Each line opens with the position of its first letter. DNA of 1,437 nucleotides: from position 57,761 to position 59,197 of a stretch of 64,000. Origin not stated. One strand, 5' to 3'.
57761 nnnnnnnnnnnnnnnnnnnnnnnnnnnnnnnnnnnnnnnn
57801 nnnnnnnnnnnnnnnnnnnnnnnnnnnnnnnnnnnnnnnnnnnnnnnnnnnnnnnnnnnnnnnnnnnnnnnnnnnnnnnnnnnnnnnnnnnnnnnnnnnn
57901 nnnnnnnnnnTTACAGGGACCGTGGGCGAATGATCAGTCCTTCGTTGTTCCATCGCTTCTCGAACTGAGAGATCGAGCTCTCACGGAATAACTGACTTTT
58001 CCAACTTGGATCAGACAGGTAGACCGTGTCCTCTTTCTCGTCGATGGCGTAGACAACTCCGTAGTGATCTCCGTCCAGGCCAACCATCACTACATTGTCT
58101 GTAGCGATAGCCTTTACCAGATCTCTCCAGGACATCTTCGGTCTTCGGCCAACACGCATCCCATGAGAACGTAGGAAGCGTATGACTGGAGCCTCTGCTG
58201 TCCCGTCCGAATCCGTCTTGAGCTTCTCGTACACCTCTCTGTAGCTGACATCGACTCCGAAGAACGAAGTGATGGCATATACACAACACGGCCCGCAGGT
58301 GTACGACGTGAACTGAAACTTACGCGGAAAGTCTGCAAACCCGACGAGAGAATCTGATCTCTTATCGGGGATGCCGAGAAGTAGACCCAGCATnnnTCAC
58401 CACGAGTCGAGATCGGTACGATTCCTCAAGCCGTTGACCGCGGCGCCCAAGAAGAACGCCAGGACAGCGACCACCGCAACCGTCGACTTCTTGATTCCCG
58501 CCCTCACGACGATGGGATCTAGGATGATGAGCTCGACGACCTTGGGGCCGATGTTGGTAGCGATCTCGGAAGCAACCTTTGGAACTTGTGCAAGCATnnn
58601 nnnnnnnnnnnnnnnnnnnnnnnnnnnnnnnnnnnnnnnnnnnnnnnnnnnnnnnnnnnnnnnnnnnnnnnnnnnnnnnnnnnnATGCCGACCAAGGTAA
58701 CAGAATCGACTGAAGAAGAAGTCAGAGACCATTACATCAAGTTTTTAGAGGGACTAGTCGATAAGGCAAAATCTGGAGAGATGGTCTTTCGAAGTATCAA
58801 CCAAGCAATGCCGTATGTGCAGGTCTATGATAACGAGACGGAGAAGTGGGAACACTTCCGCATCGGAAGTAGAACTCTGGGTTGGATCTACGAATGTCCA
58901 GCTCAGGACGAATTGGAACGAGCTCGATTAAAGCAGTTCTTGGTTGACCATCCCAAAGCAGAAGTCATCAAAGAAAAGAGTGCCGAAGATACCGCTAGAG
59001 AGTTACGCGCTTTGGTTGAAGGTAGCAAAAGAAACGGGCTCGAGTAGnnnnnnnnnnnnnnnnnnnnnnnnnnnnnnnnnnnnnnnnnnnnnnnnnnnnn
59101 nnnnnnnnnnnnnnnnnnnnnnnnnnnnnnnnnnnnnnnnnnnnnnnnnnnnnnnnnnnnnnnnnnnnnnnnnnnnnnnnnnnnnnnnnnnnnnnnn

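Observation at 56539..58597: Plus-strand ATP-grasp ligase convergent and overlapping with a C39-like cysteine peptidase and a small membrane protein: candidate peptide-modification or RiPP-like module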

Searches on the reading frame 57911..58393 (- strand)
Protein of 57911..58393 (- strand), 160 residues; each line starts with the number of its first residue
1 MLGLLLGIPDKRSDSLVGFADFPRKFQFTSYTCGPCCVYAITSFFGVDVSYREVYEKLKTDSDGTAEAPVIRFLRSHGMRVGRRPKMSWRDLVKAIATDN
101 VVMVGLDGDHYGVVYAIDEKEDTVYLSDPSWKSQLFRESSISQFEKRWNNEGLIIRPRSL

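Call 3: search_protein_families(library=pfam, proteins=[window:57911-58393:-], max_evalue=1)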
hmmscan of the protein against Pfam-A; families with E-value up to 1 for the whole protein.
window:57911-58393:- (160 aa): 7 families
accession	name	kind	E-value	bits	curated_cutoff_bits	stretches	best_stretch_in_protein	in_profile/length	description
PF03412.21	Peptidase_C39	-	1.6e-14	54.3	22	1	26-158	6-131/133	Peptidase C39 family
PF13529.12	Peptidase_C39_2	-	4.1e-07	31.1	24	1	21-129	2-142/143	Peptidase_C39 like family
PF12385.14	Peptidase_C70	-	0.051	13.9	19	1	30-146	17-138/141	Papain-like cysteine protease AvrRpt2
PF14399.12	BtrH_N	-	0.073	13.7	29.7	0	108-129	113-134/134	Butirosin biosynthesis protein H, N-terminal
PF01846.25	FF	-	0.085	13.4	22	0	74-99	10-31/50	FF domain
PF09778.15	Guanylate_cyc_2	-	0.15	11.8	28.1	0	110-152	163-204/212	Guanylylate cyclase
PF09606.15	Med15_N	-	0.24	11.6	24.1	1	128-147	2-21/72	ARC105/Med15 mediator subunit N-terminal KIX domain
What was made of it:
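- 57911..58393 (-): Gene for a 160-aa stand-alone Peptidase_C39 (double-glycine-type cysteine endopeptidase). Pfam PF03412 E 1.6e-14, 54.3 bits against cut-off 22, covering 6-131 of 133 profile positions (call 3).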

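Call 4: search_protein_families(library=phrogs, proteins=[window:57911-58393:-], max_evalue=0.1)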
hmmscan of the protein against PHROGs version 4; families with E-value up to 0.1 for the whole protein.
window:57911-58393:- (160 aa): 2 families
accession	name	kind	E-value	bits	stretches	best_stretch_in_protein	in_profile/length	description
phrog_6007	-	lysis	5.1e-07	29.8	1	27-67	223-263/483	endolysin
phrog_27831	-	unknown function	0.068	14.2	1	83-140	20-77/124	-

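Call 8: search_dna_similar(query=window:57911-58393:-, collection=phages, mode=protein, max_rows=30, max_evalue=0.001)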
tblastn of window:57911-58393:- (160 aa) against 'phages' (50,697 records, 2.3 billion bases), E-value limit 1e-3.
No match.

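Call 22: search_solved_structures(query=window:57911-58393:-, max_evalue=1, show_alignments=3)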
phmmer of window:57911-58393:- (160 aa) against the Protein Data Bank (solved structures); distinct sequences matched with E-value up to 1: 15.
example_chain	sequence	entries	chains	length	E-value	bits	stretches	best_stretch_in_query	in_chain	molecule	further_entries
7n87_A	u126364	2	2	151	0.00013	24.8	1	28-130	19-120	ABC-type bacteriocin transporter | Peptidase C39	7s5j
4ry2_A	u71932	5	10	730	0.00022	24.1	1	27-130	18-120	ABC-type bacteriocin transporter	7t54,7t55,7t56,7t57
4s0f_A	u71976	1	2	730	0.00022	24.1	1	27-130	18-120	ABC-type bacteriocin transporter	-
8vp3_A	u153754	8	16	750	0.00023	24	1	27-130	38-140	ABC-type bacteriocin transporter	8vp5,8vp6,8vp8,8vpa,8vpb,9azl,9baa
3k8u_A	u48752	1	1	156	0.0012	21.7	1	27-158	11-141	Putative ABC transporter, ATP-binding protein ComA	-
5xe8_A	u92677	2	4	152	0.0012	21.7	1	28-158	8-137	Putative ABC transporter, ATP-binding protein ComA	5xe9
6v9z_A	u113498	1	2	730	0.0033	20.2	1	29-130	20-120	ABC-type bacteriocin transporter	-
8vp9_A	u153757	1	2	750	0.069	16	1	31-149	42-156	ABC-type bacteriocin transporter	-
6dxn_A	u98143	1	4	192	0.1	15.4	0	23-53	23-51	Thiol:disulfide interchange protein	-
22yx_A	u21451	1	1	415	0.15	14.9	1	11-96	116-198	Cytochrome P450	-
6fez_A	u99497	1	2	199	0.3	13.9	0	90-134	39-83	Serine protease domain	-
2pl5_A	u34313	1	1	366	0.34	13.7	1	78-140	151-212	Homoserine O-acetyltransferase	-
7yzv_A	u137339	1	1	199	0.35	13.7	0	90-134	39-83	RNA-directed RNA polymerase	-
6ff0_A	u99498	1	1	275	0.51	13.1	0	92-134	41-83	Serine protease domain fused with VPg domain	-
3a71_A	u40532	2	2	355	0.61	12.9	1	37-90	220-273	Exo-arabinanase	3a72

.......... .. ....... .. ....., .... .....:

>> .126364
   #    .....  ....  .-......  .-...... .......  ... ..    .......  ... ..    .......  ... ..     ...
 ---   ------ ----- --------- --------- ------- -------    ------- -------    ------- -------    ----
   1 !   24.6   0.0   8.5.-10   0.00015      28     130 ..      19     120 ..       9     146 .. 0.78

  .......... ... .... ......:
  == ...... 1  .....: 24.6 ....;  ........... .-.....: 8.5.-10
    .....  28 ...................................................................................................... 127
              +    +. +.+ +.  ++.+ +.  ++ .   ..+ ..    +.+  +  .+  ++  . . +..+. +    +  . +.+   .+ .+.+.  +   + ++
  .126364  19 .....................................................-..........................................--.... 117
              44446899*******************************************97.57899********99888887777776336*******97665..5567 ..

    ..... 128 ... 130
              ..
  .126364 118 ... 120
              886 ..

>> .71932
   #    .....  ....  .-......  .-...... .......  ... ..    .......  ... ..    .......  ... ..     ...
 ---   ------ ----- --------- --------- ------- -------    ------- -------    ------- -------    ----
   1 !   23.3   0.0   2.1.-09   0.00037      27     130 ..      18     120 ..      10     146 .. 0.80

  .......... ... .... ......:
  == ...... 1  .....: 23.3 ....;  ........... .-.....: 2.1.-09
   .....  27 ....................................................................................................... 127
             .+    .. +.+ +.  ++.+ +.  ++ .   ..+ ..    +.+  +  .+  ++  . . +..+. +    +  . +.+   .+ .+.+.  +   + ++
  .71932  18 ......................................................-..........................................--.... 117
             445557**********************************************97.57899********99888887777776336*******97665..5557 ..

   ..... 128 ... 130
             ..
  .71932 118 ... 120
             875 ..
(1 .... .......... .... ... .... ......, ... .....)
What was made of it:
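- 57911..58393 (-): The best PDB sequence hits are the C39 domains of PCAT1 and ComA (call 22).
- On Peptidase family C39: They align with the Q...CG, H and DP positions of PCAT1 and ComA (call 22).
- The Pfam C39 match spans the whole domain, and the best PDB matches are bacteriocin-processing C39 domains (calls 3, 22).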

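Call 26: find_homologous_proteins(query=window:57911-58393:-, max_evalue=0.001)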
Query window:57911-58393:- (160 aa): 5 proteins with E <= 0.001 among 51 candidates.
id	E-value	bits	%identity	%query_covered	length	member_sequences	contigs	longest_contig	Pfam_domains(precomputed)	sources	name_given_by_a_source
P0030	4.8e-104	363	100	100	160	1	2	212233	PF13529.14,PF03412.22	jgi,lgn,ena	-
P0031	9.3e-45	170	54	88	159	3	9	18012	PF13529.14,PF03412.22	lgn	-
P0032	9.7e-45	170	55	89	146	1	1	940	PF13529.14,PF03412.22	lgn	-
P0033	3.4e-42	162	51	91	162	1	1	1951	PF13529.14,PF03412.22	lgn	-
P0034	1.8e-37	146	49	89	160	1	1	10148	PF13529.14,PF03412.22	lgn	-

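Call 74: search_protein_families(library=ncbifam, proteins=[window:57911-58393:-], max_evalue=0.1)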
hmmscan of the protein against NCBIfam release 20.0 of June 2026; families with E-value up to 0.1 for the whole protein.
window:57911-58393:- (160 aa): 2 families
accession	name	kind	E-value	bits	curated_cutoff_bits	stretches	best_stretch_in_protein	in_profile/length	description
NF033920.0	C39_PA2778_fam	equivalog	0.0017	17.8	150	1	28-150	10-136/255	PA2778 family cysteine peptidase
TIGR03796.1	NHLM_micro_ABC1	equivalog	0.024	12.8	853.3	1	25-133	5-107/710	NHLP family bacteriocin export ABC transporter peptidase/permease/ATPase subunit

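Call 87: find_homologous_proteins(query=A2, max_evalue=0.00001)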
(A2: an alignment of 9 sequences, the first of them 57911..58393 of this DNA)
Query A2 (9 sequences) (160 aa, profile of the alignment): 36 proteins with E <= 0.00001 among 7589 candidates.
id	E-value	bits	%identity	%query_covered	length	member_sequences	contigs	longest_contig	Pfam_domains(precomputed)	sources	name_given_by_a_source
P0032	1.2e-65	237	55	89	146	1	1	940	PF13529.14,PF03412.22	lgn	-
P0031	3.0e-64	233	54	88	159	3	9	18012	PF13529.14,PF03412.22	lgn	-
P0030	3.2e-64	233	100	100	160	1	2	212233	PF13529.14,PF03412.22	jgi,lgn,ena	-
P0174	4.5e-64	232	57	89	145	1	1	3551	PF13529.14,PF03412.22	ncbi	-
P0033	1.5e-63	231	51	91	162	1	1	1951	PF13529.14,PF03412.22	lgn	-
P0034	2.8e-63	230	49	89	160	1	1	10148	PF13529.14,PF03412.22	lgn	-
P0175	6.1e-60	219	57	89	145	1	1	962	PF13529.14,PF03412.22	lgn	-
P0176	1.8e-59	217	56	88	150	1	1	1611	PF13529.14,PF03412.22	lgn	-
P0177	2.8e-59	217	36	88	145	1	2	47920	PF13529.14,PF03412.22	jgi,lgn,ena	-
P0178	7.0e-58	212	56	90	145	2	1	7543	PF13529.14,PF03412.22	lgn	-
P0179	4.4e-56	206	33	91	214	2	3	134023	PF03412.22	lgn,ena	-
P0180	1.0e-53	199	50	90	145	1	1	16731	PF13529.14,PF03412.22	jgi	jgi:ABC-type bacteriocin/lantibiotic exporter with double-glycine peptidase domain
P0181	7.5e-51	189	39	88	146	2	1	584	PF13529.14,PF03412.22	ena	-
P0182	1.3e-50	189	39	98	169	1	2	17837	PF13529.14,PF03412.22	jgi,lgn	-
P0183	2.4e-50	188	35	93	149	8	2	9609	PF13529.14,PF03412.22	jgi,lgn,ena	-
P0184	2.6e-50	188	44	88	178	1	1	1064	PF03412.22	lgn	-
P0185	2.9e-50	188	39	96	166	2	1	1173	PF13529.14,PF03412.22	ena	-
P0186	9.2e-49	183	36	89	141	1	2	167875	PF13529.14,PF03412.22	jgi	jgi:ABC-type bacteriocin/lantibiotic exporter with double-glycine peptidase domain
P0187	1.2e-47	179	42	91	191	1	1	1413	PF03412.22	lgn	-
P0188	3.0e-47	178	41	93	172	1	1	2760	PF03412.22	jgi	jgi:ABC-type bacteriocin/lantibiotic exporter with double-glycine peptidase domain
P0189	4.7e-47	177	41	89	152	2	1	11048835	PF03412.22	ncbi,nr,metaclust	ncbi:hypothetical protein MFUL124B02_36480 [Myxococcus fulvus 124B02]|nr:hypothetical protein MFUL12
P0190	4.8e-47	177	44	88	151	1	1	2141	PF03412.22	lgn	-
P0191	8.3e-47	176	39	88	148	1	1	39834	PF03412.22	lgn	-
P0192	2.1e-46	175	39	90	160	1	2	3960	PF03412.22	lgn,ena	-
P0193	2.5e-46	175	41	88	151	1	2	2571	PF13529.14,PF03412.22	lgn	-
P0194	1.2e-45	173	34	85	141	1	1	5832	PF13529.14,PF03412.22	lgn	-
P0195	2.4e-45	172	33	84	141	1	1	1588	PF13529.14,PF03412.22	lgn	-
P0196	3.8e-43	164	39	89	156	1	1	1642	PF03412.22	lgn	-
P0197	8.1e-43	163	33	83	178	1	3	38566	PF12385.15,PF13529.14,PF03412.22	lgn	-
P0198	4.3e-42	161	40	97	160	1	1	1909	PF03412.22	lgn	-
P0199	6.3e-40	154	37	84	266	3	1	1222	PF13529.14,PF03412.22,PF25164.2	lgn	-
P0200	4.9e-38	148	35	96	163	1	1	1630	PF03412.22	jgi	jgi:ABC-type bacteriocin/lantibiotic exporter with double-glycine peptidase domain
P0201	5.6e-38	148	38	89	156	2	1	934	PF03412.22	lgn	-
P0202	3.5e-37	145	34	73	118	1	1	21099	PF03412.22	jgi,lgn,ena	-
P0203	2.9e-36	142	35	95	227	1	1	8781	PF03412.22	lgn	-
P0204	6.9e-36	141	40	74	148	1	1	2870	PF03412.22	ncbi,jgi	jgi:ABC-type bacteriocin/lantibiotic exporter with double-glycine peptidase domain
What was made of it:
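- On Peptidase family C39: All orthologues carry PF03412 (calls 26, 87).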

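Call 88: find_encoding_contigs(protein=P0189, flank=8000, max_places=2)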
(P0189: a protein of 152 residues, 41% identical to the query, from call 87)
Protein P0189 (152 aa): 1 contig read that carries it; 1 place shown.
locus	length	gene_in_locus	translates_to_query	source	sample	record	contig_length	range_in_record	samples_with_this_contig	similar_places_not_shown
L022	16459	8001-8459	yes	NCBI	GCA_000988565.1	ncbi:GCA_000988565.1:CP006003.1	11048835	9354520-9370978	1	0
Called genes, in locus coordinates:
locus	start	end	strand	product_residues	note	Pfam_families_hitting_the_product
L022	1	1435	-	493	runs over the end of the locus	PF00158:Sigma54_activat, PF14532:Sigma54_activ_2, PF25601:AAA_lid_14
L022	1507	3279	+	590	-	-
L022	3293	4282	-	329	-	PF13280:WYL, PF25583:WCX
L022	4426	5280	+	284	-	PF13481:AAA_25 (weak), PF13191:AAA_16 (faint), PF00004:AAA, PF07728:AAA_5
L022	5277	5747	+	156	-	PF27322:Cap8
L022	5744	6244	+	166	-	PF18173:bacHORMA_2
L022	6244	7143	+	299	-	PF18144:SMODS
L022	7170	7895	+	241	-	PF20247:DUF6602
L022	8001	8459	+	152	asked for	PF03412:Peptidase_C39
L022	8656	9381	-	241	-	PF03050:DDE_Tnp_IS66, PF13817:DDE_Tnp_IS66_C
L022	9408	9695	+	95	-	PF00589:Phage_integrase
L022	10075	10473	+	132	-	PF00072:Response_reg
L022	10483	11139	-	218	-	PF00834:Ribul_P_3_epim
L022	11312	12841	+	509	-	PF01590:GAF, PF13185:GAF_2, PF13492:GAF_3, PF01966:HD (faint), PF13487:HD_5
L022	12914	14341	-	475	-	PF00224:PK, PF02887:PK_C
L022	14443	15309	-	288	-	-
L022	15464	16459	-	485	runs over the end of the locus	PF05833:NFACT_N, PF05670:NFACT-R_1 (weak)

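Call 89: find_encoding_contigs(protein=P0191, flank=6000, max_places=1)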
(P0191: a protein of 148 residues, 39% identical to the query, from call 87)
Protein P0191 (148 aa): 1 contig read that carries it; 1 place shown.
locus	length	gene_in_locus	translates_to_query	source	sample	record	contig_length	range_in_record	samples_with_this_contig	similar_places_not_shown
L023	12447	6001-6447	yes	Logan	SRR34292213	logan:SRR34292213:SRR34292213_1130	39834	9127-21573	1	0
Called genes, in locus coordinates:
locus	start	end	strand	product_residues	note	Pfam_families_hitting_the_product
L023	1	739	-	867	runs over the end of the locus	PF02463:SMC_N, PF13166:AAA_13, PF13304:AAA_21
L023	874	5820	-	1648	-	PF04471:Mrr_cat (faint), PF13156:Mrr_cat_2, PF00270:DEAD, PF04851:ResIII, PF00271:Helicase_C, PF22240:ISP_coupler, PF02384:N6_Mtase (weak), PF18135:Type_ISP_C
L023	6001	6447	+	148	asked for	PF03412:Peptidase_C39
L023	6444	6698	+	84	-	-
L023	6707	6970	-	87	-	PF13560:HTH_31, PF01381:HTH_3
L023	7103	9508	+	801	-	-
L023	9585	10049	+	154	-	-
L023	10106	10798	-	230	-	-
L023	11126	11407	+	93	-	-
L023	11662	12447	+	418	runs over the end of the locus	-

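Call 90: find_encoding_contigs(protein=P0197, flank=6000, max_places=1)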
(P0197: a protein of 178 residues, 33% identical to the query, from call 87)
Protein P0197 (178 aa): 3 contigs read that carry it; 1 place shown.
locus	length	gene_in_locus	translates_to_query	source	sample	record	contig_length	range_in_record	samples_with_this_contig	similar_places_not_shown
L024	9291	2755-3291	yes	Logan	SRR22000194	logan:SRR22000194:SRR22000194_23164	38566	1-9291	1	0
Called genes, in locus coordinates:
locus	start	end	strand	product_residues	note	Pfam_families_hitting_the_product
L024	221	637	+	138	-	-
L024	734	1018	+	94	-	-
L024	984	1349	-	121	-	-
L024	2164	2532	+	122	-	PF20274:cREC_REC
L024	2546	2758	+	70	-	-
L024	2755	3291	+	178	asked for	PF12385:Peptidase_C70 (weak), PF13529:Peptidase_C39_2 (faint), PF03412:Peptidase_C39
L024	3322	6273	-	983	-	PF04851:ResIII (faint), PF00176:SNF2-rel_dom, PF00271:Helicase_C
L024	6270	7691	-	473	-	-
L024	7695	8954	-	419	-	-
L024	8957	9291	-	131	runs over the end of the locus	-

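Call 91: find_encoding_contigs(protein=P0180, flank=6000, max_places=1)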
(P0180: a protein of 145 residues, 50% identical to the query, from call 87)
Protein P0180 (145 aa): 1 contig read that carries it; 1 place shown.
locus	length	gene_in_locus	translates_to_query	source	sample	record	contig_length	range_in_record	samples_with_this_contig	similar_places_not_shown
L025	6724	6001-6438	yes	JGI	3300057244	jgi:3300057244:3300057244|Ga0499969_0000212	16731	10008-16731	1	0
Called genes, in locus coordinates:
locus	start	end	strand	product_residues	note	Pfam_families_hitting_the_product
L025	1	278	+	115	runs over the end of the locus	-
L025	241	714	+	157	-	-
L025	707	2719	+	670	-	PF13481:AAA_25 (weak), PF03796:DnaB_C, PF06745:ATPase (faint)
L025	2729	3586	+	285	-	PF04404:ERF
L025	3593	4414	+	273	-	-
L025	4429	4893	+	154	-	-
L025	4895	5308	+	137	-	-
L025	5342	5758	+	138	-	-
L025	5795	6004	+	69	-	-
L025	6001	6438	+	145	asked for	PF13529:Peptidase_C39_2 (faint), PF03412:Peptidase_C39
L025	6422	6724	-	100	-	?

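Call 96: search_protein_families(library=padloc, proteins=[window:57911-58393:-, P0189, P0191, L022:7170-7895:+], max_evalue=0.01)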
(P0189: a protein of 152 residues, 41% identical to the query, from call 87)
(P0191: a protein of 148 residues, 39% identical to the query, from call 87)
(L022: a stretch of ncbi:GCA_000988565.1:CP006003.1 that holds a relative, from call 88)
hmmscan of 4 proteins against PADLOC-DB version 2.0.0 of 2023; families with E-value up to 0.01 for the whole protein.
window:57911-58393:- (160 aa): 0 families

P0189 (152 aa): 0 families

P0191 (148 aa): 0 families

L022:7170-7895:+ (241 aa): 3 families
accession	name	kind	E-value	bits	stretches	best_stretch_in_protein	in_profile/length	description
PDLC00745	Effector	-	3.9e-112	371.8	1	1-241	2-242/244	Endonuclease (NucC)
PDLC01051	NucC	-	1.4e-59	199.8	1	11-240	19-240/243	NucC nuclease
PDLC01495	PD_DExK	-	2.8e-34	115.4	1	9-127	6-123/123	"CAS-I,CAS-II,CAS-III,CAS-IV,CAS-V,CAS-VI; associated"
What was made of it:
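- Another lies beside a Type ISP restriction enzyme (calls 87-89, 96). The C39 is not a known defence component (no PADLOC hit, call 96), and adjacency to an IS66 element and an integrase may be incidental (call 88).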

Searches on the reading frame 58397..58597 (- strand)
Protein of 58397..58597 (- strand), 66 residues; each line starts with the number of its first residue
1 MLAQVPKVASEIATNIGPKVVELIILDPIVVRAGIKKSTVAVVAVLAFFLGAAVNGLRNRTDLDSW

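Call 3: search_protein_families(library=pfam, proteins=[window:58397-58597:-], max_evalue=1)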
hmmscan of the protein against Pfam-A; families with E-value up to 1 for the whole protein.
window:58397-58597:- (66 aa): 0 families

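Call 4: search_protein_families(library=phrogs, proteins=[window:58397-58597:-], max_evalue=0.1)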
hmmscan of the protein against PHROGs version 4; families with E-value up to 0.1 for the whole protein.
window:58397-58597:- (66 aa): 1 family
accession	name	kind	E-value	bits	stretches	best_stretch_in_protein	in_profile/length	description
phrog_17608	-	unknown function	0.084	14.6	1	1-50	22-68/91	-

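Call 74: search_protein_families(library=ncbifam, proteins=[window:58397-58597:-], max_evalue=0.1)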
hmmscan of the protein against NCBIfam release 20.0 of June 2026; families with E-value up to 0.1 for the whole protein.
window:58397-58597:- (66 aa): 0 families

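Call 96: search_protein_families(library=padloc, proteins=[window:58397-58597:-], max_evalue=0.01)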
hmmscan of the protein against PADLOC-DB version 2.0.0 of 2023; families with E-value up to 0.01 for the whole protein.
window:58397-58597:- (66 aa): 0 families

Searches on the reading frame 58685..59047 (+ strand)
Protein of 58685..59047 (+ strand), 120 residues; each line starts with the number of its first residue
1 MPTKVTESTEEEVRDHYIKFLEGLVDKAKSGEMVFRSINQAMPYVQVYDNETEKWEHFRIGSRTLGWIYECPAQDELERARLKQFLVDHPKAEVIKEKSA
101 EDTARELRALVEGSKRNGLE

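Call 3: search_protein_families(library=pfam, proteins=[window:58685-59047:+], max_evalue=1)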
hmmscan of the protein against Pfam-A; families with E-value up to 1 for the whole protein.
window:58685-59047:+ (120 aa): 0 families

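Call 4: search_protein_families(library=phrogs, proteins=[window:58685-59047:+], max_evalue=0.1)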
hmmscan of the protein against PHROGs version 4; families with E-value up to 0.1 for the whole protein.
window:58685-59047:+ (120 aa): 1 family
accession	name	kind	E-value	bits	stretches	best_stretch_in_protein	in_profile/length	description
phrog_24770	-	unknown function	0.0061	17.5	1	83-99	23-39/60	-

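Call 73: search_protein_families(library=pfam, proteins=[window:58685-59047:+], max_evalue=1)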
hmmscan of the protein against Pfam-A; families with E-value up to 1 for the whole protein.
window:58685-59047:+ (120 aa): 0 families

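Call 74: search_protein_families(library=ncbifam, proteins=[window:58685-59047:+], max_evalue=0.1)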
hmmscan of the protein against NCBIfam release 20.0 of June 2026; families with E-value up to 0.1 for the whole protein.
window:58685-59047:+ (120 aa): 0 families

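Call 96: search_protein_families(library=padloc, proteins=[window:58685-59047:+], max_evalue=0.01)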
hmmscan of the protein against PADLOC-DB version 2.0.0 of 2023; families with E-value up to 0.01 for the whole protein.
window:58685-59047:+ (120 aa): 0 families
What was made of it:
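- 58685..59047 (+): 120-aa plus-strand ORF. It is a neighbour with no evidence of belonging to the module. No family hit (calls 3, 4, 74, 96).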
